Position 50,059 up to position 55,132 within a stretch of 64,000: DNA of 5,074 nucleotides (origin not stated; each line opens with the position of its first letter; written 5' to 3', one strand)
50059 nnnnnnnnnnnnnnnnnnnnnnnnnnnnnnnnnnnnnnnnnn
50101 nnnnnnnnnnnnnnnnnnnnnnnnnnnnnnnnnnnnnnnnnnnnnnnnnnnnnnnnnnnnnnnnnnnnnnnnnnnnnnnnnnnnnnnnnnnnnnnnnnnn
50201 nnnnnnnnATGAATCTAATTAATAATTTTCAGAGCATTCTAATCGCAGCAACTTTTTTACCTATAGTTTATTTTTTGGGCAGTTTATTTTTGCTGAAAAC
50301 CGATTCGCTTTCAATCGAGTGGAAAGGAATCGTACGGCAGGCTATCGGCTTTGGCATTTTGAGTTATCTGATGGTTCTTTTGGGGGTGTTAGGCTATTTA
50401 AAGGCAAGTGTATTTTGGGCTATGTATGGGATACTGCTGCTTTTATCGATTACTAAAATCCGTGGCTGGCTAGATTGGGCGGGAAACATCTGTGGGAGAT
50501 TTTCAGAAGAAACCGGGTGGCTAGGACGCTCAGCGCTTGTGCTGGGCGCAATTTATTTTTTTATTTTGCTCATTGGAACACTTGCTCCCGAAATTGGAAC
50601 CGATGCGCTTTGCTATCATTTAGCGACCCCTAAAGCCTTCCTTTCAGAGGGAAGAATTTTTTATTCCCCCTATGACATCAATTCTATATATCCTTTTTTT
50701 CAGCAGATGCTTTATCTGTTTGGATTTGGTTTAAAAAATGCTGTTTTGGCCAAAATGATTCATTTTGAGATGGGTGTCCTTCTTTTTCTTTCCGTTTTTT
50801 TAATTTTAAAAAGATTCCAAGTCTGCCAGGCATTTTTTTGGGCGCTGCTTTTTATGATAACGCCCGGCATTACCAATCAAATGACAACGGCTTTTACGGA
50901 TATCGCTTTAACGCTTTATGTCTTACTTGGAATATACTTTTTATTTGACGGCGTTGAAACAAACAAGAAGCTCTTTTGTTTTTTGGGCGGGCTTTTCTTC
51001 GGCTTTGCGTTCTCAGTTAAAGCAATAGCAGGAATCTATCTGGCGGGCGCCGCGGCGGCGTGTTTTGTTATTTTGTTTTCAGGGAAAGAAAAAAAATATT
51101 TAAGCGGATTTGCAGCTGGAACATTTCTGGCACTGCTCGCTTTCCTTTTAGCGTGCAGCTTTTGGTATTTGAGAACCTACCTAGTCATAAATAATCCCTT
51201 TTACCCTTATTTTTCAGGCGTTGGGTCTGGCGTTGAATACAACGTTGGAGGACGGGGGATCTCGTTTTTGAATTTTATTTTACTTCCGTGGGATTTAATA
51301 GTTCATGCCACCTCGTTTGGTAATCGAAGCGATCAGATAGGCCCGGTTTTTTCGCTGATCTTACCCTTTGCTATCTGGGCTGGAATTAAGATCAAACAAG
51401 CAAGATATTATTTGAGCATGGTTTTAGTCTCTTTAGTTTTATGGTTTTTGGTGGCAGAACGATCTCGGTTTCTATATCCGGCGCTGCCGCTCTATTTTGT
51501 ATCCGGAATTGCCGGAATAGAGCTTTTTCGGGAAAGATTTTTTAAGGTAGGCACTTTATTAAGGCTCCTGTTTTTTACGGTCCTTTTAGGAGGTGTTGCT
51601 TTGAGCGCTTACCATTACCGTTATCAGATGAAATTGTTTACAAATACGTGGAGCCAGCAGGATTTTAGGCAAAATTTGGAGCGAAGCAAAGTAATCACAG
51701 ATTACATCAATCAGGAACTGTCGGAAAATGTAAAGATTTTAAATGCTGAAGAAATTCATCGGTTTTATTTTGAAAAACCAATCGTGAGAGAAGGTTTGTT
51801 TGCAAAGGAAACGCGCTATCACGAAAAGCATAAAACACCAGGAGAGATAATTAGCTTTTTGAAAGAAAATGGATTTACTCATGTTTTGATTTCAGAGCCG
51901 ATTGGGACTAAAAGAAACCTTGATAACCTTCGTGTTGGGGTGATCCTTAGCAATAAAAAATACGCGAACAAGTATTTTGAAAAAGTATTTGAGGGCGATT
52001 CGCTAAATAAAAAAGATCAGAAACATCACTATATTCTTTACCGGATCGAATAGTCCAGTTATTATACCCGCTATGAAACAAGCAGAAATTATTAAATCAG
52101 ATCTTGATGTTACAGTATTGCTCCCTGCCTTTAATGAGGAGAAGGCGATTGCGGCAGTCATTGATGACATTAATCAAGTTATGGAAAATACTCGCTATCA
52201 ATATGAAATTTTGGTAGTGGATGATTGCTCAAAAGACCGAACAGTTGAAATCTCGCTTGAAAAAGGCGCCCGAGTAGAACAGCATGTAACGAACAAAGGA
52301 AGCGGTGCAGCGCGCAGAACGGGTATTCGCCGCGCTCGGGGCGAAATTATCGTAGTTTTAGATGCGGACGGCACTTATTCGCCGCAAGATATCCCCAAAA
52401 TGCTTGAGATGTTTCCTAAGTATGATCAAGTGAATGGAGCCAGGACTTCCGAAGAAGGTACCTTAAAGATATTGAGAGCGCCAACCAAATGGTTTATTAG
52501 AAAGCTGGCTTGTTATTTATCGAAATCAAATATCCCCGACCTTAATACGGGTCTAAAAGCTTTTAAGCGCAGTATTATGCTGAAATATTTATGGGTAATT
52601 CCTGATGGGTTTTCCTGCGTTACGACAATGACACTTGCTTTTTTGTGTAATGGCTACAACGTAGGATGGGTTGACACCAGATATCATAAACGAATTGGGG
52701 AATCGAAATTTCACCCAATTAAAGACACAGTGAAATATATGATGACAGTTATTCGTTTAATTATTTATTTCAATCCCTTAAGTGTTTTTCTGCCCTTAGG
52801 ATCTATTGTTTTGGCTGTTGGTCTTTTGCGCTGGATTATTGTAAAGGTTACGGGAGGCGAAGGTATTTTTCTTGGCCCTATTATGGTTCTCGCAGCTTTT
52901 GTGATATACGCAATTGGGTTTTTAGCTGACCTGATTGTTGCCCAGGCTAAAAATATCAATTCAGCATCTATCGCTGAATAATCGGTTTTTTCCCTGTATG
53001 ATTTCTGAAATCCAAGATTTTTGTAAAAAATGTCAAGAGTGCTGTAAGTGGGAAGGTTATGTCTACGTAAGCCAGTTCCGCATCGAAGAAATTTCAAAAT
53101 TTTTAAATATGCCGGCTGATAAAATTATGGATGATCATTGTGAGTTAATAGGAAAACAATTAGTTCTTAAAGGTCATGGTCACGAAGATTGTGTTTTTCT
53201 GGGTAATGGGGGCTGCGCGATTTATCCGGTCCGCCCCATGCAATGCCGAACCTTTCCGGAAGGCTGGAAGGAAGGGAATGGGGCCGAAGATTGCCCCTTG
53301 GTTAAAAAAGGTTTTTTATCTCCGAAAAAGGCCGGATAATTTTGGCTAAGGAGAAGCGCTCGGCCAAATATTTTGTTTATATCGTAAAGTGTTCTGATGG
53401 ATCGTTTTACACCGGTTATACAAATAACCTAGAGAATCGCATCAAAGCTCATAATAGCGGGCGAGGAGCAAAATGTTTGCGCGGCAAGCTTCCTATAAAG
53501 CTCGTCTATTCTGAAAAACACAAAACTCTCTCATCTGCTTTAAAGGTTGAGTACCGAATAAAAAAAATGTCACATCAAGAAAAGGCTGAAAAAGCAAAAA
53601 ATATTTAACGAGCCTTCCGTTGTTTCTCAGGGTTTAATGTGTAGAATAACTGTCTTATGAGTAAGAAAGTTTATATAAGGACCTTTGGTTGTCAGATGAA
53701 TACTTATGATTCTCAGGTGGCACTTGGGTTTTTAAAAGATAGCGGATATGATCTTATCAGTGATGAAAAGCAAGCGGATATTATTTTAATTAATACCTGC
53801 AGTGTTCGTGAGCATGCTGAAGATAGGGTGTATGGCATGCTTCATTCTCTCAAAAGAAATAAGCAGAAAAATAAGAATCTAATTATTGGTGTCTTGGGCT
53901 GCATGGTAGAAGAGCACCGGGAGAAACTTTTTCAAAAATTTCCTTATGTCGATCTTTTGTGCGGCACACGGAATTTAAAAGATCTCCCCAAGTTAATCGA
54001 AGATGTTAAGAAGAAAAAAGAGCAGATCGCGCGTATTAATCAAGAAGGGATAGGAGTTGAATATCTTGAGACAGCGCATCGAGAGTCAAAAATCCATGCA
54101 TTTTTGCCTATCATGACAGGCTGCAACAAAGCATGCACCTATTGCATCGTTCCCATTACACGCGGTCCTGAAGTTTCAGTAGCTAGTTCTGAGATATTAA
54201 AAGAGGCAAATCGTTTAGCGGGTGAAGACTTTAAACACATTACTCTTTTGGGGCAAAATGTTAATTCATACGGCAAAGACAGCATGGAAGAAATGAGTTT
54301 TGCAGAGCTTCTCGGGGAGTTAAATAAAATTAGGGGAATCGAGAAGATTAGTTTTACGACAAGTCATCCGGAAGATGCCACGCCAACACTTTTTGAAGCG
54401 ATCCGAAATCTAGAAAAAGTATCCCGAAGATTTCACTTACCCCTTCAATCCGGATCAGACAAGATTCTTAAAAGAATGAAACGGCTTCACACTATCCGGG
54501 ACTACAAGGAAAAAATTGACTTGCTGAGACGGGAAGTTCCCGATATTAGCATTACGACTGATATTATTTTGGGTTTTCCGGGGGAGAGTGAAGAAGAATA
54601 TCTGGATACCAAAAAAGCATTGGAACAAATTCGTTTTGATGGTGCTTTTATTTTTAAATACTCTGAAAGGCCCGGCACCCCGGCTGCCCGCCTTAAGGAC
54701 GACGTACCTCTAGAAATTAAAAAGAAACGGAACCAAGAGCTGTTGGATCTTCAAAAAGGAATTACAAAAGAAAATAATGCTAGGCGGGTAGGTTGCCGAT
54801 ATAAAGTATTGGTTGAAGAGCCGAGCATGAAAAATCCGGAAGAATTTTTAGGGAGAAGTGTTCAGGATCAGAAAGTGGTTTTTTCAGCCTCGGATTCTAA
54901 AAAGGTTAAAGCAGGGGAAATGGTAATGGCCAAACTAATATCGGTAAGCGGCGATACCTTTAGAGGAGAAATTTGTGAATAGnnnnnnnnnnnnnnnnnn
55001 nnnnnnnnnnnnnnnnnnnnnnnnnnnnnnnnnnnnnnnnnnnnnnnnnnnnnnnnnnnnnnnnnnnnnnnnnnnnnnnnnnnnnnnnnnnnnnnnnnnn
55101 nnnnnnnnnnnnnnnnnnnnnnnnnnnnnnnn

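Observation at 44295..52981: Three further GT2 plus GT-C pairs, one as an inverted minus-strand module, plus a flippase-like protein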

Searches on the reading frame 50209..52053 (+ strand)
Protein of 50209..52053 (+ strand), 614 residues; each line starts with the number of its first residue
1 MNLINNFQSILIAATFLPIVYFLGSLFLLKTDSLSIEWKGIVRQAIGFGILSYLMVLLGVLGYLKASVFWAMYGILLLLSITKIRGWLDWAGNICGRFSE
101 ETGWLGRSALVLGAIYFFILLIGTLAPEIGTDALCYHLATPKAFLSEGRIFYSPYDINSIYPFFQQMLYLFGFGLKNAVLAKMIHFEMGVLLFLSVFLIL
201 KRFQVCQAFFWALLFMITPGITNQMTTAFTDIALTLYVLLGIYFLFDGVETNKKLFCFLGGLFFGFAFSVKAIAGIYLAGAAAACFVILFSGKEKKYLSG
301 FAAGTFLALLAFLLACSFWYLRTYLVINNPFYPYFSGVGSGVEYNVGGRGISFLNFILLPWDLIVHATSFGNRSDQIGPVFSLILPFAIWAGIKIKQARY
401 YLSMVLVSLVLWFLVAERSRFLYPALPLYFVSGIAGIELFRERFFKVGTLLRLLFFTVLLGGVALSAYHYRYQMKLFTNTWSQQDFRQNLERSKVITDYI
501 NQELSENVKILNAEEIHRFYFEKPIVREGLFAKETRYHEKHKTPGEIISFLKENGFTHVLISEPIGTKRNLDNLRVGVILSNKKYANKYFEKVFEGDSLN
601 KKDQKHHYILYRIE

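Call 4: search_protein_families(library=pfam, proteins=[window:50209-52053:+], max_evalue=0.01)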
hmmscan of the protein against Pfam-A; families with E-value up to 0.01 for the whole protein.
window:50209-52053:+ (614 aa): 1 family
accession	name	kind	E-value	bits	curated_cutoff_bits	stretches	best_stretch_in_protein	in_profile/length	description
PF13231.12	PMT_2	-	2.3e-06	28.4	26.1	1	166-314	12-153/160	Dolichyl-phosphate-mannose-protein mannosyltransferase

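Call 14: search_protein_families(library=ncbifam, proteins=[window:50209-52053:+], max_evalue=0.01)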
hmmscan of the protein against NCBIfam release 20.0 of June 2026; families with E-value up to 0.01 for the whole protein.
window:50209-52053:+ (614 aa): 0 families

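Call 16: search_solved_structures(query=window:50209-52053:+, max_evalue=10)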
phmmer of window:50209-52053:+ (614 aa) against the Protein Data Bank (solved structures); distinct sequences matched with E-value up to 10: 0.

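Call 19: find_homologous_proteins(query=window:50209-52053:+, max_evalue=0.00001)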
Query window:50209-52053:+ (614 aa): 10 proteins with E <= 0.00001 among 8000 candidates.
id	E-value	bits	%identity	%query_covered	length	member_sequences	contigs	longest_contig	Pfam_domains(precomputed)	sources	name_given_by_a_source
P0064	0.0e+0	1052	75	100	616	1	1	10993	PF13231.13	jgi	-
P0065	1.5e-284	964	100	70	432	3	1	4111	PF13231.13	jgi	-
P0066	8.1e-168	578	47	100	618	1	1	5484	PF13231.13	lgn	-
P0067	3.7e-29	120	26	85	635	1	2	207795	PF26626.1,PF13231.13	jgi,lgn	jgi:hypothetical protein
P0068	2.7e-24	104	26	75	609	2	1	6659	PF02366.25,PF26626.1,PF13231.13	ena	-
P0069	1.2e-20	92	28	69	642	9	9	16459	PF26626.1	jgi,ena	jgi:hypothetical protein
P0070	1.1e-15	76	23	75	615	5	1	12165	PF26626.1,PF13231.13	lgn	-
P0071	1.3e-14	72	22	71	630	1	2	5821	PF26626.1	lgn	-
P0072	2.7e-12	64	26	54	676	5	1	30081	-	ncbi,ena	-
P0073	1.2e-8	52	24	48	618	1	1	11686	-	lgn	-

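Call 31: search_protein_families(library=pfam, proteins=[P0067, P0069, P0064], max_evalue=1)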
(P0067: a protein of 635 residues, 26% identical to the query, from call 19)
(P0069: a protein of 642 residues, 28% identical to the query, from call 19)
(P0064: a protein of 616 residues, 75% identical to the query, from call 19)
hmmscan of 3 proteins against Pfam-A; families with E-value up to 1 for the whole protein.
P0067 (635 aa): 2 families
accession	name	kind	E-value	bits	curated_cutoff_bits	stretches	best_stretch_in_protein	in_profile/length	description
PF13231.12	PMT_2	-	7.1e-09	36.5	26.1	1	192-319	21-146/160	Dolichyl-phosphate-mannose-protein mannosyltransferase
PF07220.16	DUF1420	-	0.0022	17.2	19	1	123-209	162-247/672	Protein of unknown function (DUF1420)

P0069 (642 aa): 3 families
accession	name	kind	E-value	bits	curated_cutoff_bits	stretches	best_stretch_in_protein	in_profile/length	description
PF13231.12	PMT_2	-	0.00047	20.8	26.1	1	178-313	29-160/160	Dolichyl-phosphate-mannose-protein mannosyltransferase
PF11028.14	TMEM260-like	-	0.007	16.6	24.2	1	233-288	120-176/179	Protein O-mannosyl-transferase TMEM260-like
PF11196.13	DUF2834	-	0.088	13.5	22.9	1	219-267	38-87/96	Protein of unknown function DUF2834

P0064 (616 aa): 1 family
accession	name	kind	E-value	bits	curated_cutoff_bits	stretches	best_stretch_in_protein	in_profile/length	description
PF13231.12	PMT_2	-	2.6e-07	31.4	26.1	1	166-315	12-155/160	Dolichyl-phosphate-mannose-protein mannosyltransferase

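Call 63: search_solved_structures(query=A3, max_evalue=1, show_alignments=1)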
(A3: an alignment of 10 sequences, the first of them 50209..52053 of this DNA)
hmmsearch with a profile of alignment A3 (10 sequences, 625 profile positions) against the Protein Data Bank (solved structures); distinct sequences matched with E-value up to 1: 0.

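Call 96: find_encoding_contigs(protein=P0067, flank=7000, max_places=1)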
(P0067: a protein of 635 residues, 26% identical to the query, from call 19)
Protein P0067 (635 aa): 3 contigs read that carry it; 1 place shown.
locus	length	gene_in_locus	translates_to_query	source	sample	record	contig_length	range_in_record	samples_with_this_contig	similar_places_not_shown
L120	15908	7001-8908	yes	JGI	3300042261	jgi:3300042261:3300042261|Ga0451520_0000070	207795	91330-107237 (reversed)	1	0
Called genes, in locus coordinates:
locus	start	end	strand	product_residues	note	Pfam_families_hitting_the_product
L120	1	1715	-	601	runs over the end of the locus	PF00515:TPR_1, PF07719:TPR_2 (weak), PF13414:TPR_11, PF13424:TPR_12, PF23914:TPR_CcmH_CycH (weak), PF00515:TPR_1 (weak), PF13432:TPR_16, PF13432:TPR_16, +14 more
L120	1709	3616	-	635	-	PF03704:BTAD (faint), PF13176:TPR_7 (faint), PF13374:TPR_10 (faint), PF13414:TPR_11, PF00515:TPR_1 (weak), PF07719:TPR_2 (weak), PF13432:TPR_16, PF13424:TPR_12 (weak), +11 more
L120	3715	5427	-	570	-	PF13429:TPR_15 (faint), PF23914:TPR_CcmH_CycH (faint), PF24575:TPR_Slam (faint), PF13176:TPR_7 (faint), PF13414:TPR_11 (faint), PF13432:TPR_16 (weak), PF14559:TPR_19 (weak), PF13432:TPR_16 (weak), +6 more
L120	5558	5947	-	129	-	PF07963:N_methyl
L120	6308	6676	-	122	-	PF07963:N_methyl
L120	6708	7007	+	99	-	-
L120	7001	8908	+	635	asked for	PF26626:DUF8201, PF13231:PMT_2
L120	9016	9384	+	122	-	PF01242:PTPS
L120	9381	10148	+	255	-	PF02649:GCHY-1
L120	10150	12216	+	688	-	PF00795:CN_hydrolase, PF02540:NAD_synthase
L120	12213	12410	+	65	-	-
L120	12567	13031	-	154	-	PF01844:HNH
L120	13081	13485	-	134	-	PF06103:DUF948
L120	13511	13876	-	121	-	-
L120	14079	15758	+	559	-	PF05378:Hydant_A_N, PF01968:Hydantoinase_A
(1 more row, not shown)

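Call 97: find_encoding_contigs(protein=P0066, flank=7000, max_places=1)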
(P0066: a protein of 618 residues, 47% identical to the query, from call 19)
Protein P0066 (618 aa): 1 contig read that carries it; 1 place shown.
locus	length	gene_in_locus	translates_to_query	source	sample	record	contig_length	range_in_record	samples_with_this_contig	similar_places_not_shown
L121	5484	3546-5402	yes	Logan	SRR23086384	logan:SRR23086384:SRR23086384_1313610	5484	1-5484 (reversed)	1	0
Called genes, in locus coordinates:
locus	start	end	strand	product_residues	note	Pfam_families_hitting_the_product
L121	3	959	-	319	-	?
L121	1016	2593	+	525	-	-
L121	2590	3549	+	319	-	PF03706:LPG_synthase_TM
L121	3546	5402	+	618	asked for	PF13231:PMT_2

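Call 98: find_encoding_contigs(protein=P0072, flank=7000, max_places=1)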
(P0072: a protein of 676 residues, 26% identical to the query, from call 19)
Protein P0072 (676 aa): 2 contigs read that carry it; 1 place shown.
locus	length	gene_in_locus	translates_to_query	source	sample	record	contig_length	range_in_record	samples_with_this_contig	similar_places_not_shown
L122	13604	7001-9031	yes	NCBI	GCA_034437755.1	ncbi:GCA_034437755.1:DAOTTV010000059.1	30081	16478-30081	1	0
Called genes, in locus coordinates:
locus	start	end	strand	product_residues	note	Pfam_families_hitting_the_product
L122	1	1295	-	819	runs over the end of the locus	PF00662:Proton_antipo_N, PF00361:Proton_antipo_M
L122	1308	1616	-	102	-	PF00420:Oxidored_q2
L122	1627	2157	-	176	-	PF00499:Oxidored_q3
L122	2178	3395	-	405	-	PF00146:NADHdh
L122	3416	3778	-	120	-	PF00507:Oxidored_q4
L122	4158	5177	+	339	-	PF02388:FemAB, PF13480:Acetyltransf_6, PF02388:FemAB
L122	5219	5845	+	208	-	PF14519:Macro_2 (weak), PF01661:Macro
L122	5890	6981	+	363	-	PF02388:FemAB, PF13480:Acetyltransf_6, PF02388:FemAB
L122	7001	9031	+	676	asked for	-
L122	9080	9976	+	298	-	PF12146:Hydrolase_4, PF00561:Abhydrolase_1, PF12697:Abhydrolase_6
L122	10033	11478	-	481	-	PF12773:DZR (faint), PF13240:Zn_Ribbon_1 (faint)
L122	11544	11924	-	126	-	-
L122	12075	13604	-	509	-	?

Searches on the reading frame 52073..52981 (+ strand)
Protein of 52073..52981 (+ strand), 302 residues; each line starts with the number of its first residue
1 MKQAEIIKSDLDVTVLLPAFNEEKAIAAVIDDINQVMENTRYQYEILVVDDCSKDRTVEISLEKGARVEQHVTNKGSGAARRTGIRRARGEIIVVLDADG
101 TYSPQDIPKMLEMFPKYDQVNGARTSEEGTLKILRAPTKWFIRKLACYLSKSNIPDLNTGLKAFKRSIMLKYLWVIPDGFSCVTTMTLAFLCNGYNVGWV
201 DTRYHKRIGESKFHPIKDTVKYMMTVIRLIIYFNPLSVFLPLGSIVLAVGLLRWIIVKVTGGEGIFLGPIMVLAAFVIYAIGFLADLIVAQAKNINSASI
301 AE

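Call 4: search_protein_families(library=pfam, proteins=[window:52073-52981:+], max_evalue=0.01)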
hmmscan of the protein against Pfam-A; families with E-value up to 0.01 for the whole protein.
window:52073-52981:+ (302 aa): 3 families
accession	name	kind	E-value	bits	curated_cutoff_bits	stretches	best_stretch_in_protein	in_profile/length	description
PF00535.33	Glycos_transf_2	-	3.9e-29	102.2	23.3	1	14-168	1-163/168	Glycosyl transferase family 2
PF13641.12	Glyco_tranf_2_3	-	5e-08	33.7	27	1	13-128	3-124/230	Glycosyltransferase like family 2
PF10111.15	Glyco_tranf_2_2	-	9.5e-06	25.7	27.3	1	35-113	18-105/276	Glycosyltransferase like family 2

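Call 14: search_protein_families(library=ncbifam, proteins=[window:52073-52981:+], max_evalue=0.01)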
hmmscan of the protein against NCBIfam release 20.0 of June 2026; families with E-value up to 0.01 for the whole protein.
window:52073-52981:+ (302 aa): 24 families
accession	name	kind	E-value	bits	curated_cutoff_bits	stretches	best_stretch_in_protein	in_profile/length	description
TIGR04182.1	glyco_TIGR04182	equivalog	4.5e-39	134.6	325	1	12-294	1-288/293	S-layer glycoprotein N-glycosyltransferase AglJ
NF041391.1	DPhHxTase_Halo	equivalog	7.6e-28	96.9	375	1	19-228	3-207/213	dolichyl-phosphate hexose transferase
NF058614.1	PPMAGASynPpgS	equivalog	3.3e-19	69.2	370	1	12-169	1-162/226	polyprenyl-phospho-N-acetylgalactosaminyl synthase PpgS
NF047588.1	GlcsyltransPgfSStrep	equivalog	1.6e-17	63.7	500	1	12-257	2-249/308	glycosyltransferase PgfS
NF007986.1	PRK10714.1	equivalog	3.8e-17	62.3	529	1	12-283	7-276/316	undecaprenyl-phosphate 4-deoxy-4-formamido-L-arabinose transferase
NF010496.0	PRK13915.1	equivalog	3.9e-15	55.7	262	1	7-112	27-140/307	glucosyl-3-phosphoglycerate synthase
NF047683.1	TeichurnBiosyTuaG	equivalog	4.2e-13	49.5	400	1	10-117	5-114/252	teichuronic acid biosynthesis protein TuaG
TIGR03965.1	mycofact_glyco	equivalog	6e-13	48.5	280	1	10-114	73-179/467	mycofactocin biosynthesis glycosyltransferase MftF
NF038302.1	EPS_HpsE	equivalog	1.8e-12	46.9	300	1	11-120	1-117/307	hormogonium polysaccharide biosynthesis glycosyltransferase HpsE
NF041875.1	EPS_EpsD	equivalog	2.3e-12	47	370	1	13-113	1-103/325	exopolysaccharide biosynthesis glycosyltransferase EpsD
TIGR04283.1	glyco_like_mftF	equivalog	2.6e-12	46.8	182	1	14-116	2-99/221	TIGR04283 family arsenosugar biosynthesis glycosyltransferase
TIGR03937.1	PgaC_IcaA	equivalog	3.2e-11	42.8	422.3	1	12-120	46-156/407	poly-beta-1,6-N-acetyl-D-glucosamine synthase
NF007482.0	PRK10073.1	equivalog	1.6e-10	40.5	423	1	11-115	6-111/334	glycosyltransferase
NF038299.1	EPS_HpsN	equivalog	2.3e-08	33.4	425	1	13-104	3-96/317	hormogonium polysaccharide biosynthesis glycosyltransferase HpsN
TIGR03111.1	glyc2_xrt_Gpos1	hypoth_equivalog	4.7e-07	29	363.95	1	2-121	40-163/439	TIGR03111 family XrtG-associated glycosyltransferase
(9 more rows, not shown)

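Call 57: search_solved_structures(query=window:52073-52981:+, max_evalue=0.00001)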
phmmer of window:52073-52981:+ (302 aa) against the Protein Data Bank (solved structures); distinct sequences matched with E-value up to 0.00001: 17.
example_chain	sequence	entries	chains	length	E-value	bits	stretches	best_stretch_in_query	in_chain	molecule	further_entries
9hwj_A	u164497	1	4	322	2.6e-13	53.1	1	12-271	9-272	Undecaprenyl-phosphate 4-deoxy-4-formamido-L-arabinose transferase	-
2z87_A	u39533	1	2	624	1.8e-12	50.4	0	13-116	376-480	Chondroitin synthase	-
2z86_A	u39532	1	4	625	1.8e-12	50.4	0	13-116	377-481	Chondroitin synthase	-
5mlz_A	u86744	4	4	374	2.8e-12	49.8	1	10-130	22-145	Dolichol monophosphate mannose synthase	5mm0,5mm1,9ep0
9bhc_C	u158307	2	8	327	3.6e-12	49.4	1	13-281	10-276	Undecaprenyl-phosphate 4-deoxy-4-formamido-L-arabinose transferase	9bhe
8vxh_A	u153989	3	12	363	5e-12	48.9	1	13-281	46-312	Undecaprenyl-phosphate 4-deoxy-4-formamido-L-arabinose transferase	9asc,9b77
6p61_A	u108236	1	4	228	1.3e-09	41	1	11-118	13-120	Glycosyltransferase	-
5ekp_C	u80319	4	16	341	2.3e-09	40.1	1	10-258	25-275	Uncharacterized glycosyltransferase sll0501 | Glycosyltransferase sll0501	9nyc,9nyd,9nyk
9nye_A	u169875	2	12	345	2.4e-09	40.1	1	10-258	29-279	Glycosyltransferase sll0501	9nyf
5eke_A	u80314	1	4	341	2.6e-09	40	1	10-250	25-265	Uncharacterized glycosyltransferase sll0501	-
5tze_C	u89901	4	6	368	1.3e-08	37.7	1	14-104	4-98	Glycosyl transferase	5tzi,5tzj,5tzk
5tz8_A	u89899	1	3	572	2.5e-08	36.7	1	14-104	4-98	Glycosyl transferase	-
9jma_A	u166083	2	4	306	5.7e-07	32.3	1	13-130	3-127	GalNAc(5)-diNAcBac-PP-undecaprenol beta-1,3-glucosyltransferase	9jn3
6h1j_A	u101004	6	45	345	1.7e-06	30.8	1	12-103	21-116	Probable ss-1,3-N-acetylglucosaminyltransferase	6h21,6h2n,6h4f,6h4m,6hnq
9omh_A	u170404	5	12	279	4.9e-06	29.2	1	10-113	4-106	Glycosyltransferase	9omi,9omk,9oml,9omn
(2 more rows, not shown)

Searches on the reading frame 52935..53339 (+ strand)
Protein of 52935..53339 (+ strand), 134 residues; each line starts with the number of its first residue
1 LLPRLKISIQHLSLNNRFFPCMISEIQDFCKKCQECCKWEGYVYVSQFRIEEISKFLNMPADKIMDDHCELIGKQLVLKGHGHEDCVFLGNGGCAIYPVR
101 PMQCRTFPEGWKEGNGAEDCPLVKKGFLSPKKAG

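Call 4: search_protein_families(library=pfam, proteins=[window:52935-53339:+], max_evalue=0.01)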
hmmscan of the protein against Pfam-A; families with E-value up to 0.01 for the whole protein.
window:52935-53339:+ (134 aa): 1 family
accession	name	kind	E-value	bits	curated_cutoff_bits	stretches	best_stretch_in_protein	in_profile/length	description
PF03692.20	CxxCxxCC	-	1.1e-09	39.2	23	1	30-115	2-79/85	Putative zinc- or iron-chelating domain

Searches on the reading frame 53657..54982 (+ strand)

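Call 4: search_protein_families(library=pfam, proteins=[window:53657-54982:+], max_evalue=0.01)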
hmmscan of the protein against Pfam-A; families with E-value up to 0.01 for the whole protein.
window:53657-54982:+ (441 aa): 3 families
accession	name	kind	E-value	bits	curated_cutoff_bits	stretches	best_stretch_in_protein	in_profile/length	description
PF00919.26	UPF0004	-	3.6e-32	110.7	27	1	4-103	1-98/98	Uncharacterized protein family UPF0004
PF04055.27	Radical_SAM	-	2.7e-26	93.2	29.5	1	151-320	2-164/166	Radical SAM superfamily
PF18693.7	TRAM_2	-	0.009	16.6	27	0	378-438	1-61/63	TRAM domain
